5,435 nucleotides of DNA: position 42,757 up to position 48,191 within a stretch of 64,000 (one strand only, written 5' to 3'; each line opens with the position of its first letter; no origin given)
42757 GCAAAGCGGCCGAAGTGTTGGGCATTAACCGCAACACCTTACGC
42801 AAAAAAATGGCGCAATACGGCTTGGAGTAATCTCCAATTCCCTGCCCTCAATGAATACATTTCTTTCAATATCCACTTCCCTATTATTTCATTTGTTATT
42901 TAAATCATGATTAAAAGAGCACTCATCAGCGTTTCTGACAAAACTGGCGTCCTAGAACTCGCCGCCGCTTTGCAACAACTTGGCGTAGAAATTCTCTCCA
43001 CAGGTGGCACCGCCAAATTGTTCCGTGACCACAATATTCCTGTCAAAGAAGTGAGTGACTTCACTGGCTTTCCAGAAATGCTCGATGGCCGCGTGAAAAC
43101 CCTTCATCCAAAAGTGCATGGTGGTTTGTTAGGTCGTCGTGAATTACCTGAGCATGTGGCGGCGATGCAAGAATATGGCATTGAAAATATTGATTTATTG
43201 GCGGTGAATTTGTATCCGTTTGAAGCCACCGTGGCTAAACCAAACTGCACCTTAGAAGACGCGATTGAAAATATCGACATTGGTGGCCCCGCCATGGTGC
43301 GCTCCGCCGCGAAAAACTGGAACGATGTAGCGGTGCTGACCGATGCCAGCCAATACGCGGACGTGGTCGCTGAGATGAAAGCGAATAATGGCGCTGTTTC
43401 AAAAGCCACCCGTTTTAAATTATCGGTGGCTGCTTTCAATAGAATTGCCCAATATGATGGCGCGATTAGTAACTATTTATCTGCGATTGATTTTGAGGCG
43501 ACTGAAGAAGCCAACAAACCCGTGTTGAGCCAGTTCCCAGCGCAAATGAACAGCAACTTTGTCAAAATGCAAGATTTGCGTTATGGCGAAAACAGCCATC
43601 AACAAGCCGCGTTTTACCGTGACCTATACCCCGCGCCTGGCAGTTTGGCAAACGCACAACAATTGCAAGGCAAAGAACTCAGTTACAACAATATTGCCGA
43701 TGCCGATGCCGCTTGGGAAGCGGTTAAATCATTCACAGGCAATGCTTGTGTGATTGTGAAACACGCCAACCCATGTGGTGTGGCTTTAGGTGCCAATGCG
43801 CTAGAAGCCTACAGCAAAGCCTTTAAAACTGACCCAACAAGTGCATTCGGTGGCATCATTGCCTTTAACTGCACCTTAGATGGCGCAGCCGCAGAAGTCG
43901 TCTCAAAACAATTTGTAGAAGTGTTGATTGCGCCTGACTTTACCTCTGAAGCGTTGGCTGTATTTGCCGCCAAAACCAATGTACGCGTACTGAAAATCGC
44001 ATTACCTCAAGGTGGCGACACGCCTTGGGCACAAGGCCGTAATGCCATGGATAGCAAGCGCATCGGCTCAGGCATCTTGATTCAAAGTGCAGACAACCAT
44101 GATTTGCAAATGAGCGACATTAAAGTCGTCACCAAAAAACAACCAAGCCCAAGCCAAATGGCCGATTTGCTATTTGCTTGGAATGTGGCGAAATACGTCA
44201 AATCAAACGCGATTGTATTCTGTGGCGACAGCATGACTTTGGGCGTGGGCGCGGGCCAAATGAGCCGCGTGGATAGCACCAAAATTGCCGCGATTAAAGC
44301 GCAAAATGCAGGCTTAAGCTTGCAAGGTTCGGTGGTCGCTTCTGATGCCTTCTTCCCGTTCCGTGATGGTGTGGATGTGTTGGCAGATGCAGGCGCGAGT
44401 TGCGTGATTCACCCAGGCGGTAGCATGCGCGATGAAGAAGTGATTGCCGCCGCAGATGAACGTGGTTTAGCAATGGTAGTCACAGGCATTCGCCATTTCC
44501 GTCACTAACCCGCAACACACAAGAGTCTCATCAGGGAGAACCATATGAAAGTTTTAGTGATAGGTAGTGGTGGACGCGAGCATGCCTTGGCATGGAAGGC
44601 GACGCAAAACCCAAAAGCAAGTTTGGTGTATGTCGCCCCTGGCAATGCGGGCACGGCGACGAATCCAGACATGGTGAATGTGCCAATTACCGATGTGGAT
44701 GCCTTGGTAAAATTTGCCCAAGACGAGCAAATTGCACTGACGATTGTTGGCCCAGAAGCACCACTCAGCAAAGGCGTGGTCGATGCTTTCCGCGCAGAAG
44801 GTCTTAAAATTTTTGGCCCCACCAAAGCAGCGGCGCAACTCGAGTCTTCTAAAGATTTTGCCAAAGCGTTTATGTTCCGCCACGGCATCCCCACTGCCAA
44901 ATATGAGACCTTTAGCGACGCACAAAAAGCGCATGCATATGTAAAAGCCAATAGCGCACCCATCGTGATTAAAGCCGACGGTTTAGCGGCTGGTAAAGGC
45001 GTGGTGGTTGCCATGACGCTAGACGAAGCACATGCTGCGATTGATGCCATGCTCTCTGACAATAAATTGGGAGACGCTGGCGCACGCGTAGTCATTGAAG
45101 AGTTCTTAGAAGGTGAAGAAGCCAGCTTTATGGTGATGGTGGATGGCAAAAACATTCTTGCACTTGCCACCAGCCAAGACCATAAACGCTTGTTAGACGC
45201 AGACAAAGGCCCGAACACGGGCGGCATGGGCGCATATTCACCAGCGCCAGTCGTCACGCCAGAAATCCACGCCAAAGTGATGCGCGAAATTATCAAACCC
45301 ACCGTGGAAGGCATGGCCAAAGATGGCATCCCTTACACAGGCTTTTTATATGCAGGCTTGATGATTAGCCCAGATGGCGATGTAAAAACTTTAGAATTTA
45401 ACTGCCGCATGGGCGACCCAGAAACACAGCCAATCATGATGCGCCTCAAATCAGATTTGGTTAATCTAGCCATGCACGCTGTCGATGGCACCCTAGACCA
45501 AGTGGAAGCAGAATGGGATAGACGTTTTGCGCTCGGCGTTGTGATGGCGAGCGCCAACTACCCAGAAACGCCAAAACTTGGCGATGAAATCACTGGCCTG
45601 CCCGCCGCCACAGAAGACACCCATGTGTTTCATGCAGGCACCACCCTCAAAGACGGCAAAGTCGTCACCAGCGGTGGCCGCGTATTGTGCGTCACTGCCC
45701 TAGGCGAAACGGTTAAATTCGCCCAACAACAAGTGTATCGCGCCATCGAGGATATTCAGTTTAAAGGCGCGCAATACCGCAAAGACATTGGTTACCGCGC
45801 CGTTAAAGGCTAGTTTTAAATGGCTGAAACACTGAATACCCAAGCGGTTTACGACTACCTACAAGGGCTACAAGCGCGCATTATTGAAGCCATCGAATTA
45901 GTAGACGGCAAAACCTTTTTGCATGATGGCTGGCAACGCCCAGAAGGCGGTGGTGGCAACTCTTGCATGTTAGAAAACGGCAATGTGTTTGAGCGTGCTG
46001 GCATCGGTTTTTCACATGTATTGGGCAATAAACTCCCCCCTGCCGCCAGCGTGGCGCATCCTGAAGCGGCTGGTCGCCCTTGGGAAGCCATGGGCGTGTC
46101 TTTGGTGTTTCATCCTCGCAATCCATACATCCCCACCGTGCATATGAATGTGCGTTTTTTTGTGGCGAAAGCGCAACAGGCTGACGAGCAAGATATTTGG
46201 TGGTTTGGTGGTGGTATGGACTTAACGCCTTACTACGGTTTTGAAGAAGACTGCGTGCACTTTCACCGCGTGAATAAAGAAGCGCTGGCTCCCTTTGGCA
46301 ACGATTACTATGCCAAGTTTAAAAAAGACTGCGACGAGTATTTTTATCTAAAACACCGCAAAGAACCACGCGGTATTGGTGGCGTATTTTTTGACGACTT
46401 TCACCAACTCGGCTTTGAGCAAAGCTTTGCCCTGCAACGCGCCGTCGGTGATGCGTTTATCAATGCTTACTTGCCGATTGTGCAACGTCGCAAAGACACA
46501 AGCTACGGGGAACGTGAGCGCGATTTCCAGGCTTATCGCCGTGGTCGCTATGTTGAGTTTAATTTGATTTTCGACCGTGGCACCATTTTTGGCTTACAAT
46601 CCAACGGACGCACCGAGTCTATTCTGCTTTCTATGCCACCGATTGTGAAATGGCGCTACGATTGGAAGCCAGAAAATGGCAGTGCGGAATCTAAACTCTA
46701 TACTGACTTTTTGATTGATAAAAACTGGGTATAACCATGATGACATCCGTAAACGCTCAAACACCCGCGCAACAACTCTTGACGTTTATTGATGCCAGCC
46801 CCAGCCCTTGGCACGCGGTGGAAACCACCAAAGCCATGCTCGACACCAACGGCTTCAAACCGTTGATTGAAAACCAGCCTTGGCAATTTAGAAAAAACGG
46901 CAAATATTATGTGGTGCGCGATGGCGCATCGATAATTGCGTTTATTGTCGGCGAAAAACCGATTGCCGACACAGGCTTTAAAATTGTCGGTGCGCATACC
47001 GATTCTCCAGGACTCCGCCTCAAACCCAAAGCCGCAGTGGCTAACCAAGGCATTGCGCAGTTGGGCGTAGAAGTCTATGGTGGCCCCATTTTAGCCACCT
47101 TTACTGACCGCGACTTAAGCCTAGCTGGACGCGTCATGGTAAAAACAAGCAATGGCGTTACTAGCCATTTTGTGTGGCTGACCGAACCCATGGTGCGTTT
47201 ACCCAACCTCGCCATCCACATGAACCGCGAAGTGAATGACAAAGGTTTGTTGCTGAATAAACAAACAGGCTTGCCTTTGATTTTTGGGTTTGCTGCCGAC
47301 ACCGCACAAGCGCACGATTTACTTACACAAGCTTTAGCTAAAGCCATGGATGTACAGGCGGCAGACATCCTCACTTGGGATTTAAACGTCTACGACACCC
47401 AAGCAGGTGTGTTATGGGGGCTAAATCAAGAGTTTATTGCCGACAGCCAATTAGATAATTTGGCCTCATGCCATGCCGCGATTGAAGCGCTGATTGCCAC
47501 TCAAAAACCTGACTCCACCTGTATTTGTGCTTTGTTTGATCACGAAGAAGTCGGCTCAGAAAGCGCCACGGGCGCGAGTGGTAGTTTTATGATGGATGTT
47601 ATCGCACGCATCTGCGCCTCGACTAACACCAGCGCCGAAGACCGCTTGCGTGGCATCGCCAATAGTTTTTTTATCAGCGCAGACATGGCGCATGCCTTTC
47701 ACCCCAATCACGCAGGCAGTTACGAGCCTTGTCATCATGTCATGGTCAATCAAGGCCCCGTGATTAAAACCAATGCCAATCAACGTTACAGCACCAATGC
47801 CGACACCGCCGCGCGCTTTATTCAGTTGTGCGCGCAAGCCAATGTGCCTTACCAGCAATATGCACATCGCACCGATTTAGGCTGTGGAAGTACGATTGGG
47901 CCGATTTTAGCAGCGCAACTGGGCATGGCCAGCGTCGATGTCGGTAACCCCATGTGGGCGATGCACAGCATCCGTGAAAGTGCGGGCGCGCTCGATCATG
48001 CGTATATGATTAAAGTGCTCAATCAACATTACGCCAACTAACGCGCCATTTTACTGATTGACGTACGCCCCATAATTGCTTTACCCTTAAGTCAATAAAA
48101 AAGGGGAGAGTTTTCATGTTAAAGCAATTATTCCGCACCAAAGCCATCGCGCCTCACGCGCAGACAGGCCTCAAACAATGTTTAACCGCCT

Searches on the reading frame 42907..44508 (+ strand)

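Call 75: search_protein_families(library=pfam, proteins=[window:42907-44508:+], max_evalue=0.00001)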
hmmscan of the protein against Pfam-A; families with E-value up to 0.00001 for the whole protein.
window:42907-44508:+ (533 aa): 2 families
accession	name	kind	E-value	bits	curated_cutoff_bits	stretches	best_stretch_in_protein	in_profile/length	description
PF01808.24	AICARFT_IMPCHas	-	1.6e-120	402.7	25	1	134-464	1-311/311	AICARFT/IMPCHase bienzyme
PF02142.27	MGS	-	2.7e-25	88.8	24.1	1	15-128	2-93/94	MGS-like domain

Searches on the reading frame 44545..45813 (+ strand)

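Call 75: search_protein_families(library=pfam, proteins=[window:44545-45813:+], max_evalue=0.00001)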
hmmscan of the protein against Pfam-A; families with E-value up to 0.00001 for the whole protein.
window:44545-45813:+ (422 aa): 3 families
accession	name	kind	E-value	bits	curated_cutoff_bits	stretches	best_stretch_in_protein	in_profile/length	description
PF01071.24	GARS_A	-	5.6e-81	271.5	27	1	101-294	1-194/194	Phosphoribosylglycinamide synthetase, ATP-grasp (A) domain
PF02844.21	GARS_N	-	8.7e-40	136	29.5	1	1-100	1-100/100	Phosphoribosylglycinamide synthetase, N domain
PF02843.22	GARS_C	-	1.1e-33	115.9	34.8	1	329-418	1-92/92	Phosphoribosylglycinamide synthetase, C domain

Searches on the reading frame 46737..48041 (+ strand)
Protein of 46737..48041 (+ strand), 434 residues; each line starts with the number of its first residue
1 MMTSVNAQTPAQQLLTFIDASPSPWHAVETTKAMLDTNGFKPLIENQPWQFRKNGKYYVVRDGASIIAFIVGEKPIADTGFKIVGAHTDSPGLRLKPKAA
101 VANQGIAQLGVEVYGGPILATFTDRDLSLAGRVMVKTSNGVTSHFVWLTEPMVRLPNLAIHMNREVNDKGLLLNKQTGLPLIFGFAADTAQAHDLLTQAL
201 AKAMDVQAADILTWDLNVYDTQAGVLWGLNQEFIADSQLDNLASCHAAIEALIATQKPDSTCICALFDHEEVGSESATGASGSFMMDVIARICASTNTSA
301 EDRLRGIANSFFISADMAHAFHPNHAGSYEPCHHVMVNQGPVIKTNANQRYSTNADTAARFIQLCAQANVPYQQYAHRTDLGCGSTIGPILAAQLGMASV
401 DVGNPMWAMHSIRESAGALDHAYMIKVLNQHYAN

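Call 75: search_protein_families(library=pfam, proteins=[window:46737-48041:+], max_evalue=0.00001)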
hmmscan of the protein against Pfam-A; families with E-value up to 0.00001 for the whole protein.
window:46737-48041:+ (434 aa): 2 families
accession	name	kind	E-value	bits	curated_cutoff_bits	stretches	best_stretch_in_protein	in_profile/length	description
PF02127.20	Peptidase_M18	-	9.3e-132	440.3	24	1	17-432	1-432/432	Aminopeptidase I zinc metalloprotease (M18)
PF05343.19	Peptidase_M42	-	1e-08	35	23.2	0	309-419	182-284/292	M42 glutamyl aminopeptidase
